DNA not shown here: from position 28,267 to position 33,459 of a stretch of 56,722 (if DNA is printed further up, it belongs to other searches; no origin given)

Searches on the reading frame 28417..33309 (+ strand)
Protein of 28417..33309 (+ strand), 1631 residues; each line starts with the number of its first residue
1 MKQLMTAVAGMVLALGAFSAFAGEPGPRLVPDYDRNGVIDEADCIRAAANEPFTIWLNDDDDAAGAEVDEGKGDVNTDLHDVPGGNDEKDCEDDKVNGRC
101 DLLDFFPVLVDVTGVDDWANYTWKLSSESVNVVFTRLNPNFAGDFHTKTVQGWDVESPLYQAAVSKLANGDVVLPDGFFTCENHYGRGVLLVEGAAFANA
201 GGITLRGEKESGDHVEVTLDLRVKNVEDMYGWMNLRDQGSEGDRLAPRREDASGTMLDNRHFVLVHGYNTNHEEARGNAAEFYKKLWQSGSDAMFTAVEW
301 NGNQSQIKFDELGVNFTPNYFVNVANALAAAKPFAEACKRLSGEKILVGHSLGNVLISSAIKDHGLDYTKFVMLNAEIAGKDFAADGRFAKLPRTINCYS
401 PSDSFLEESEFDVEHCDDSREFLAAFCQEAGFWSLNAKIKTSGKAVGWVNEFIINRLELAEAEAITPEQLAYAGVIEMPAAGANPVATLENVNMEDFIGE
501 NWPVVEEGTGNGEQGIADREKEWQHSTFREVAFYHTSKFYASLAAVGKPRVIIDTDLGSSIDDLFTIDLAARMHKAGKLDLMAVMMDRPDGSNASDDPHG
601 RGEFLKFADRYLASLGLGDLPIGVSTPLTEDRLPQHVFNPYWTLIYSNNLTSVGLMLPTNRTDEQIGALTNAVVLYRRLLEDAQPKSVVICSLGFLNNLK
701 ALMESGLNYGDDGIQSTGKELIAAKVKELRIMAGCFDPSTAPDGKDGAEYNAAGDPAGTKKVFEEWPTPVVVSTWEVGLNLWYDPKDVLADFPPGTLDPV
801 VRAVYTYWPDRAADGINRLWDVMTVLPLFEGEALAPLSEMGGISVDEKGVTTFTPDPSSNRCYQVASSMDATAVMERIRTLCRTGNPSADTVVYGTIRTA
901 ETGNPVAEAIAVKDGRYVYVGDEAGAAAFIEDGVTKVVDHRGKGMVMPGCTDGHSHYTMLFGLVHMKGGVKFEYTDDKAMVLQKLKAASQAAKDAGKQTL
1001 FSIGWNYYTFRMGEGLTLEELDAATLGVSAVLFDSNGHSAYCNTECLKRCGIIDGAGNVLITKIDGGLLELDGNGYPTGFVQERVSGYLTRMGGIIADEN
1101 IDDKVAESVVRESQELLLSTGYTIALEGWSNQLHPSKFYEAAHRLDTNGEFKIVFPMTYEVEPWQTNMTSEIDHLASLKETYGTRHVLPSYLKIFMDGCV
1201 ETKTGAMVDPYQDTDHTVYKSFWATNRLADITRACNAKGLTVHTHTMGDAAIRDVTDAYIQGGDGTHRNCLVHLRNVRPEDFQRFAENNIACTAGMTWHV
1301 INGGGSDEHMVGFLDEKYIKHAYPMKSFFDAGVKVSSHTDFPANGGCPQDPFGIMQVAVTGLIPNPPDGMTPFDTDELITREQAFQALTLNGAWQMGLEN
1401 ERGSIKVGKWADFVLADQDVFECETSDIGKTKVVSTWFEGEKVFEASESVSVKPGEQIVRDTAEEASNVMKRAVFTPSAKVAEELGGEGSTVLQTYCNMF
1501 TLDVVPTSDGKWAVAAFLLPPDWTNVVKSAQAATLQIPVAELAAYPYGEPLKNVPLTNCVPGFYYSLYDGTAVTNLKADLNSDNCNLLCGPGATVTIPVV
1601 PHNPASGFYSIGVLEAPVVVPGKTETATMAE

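Call 61: search_protein_families(library=pfam, proteins=[window:28417-33309:+], max_evalue=0.001)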
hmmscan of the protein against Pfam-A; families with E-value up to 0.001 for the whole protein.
window:28417-33309:+ (1631 aa): 3 families
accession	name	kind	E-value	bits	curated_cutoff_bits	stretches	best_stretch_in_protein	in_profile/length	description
PF07969.17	Amidohydro_3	-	2.8e-49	169.3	29.7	1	937-1444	2-472/472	Amidohydrolase family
PF01979.26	Amidohydro_1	-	1.4e-10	41.4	25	1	1193-1440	113-342/345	Amidohydrolase family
PF01156.24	IU_nuc_hydro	-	1.9e-08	34.8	34.2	1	551-786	1-197/297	Inosine-uridine preferring nucleoside hydrolase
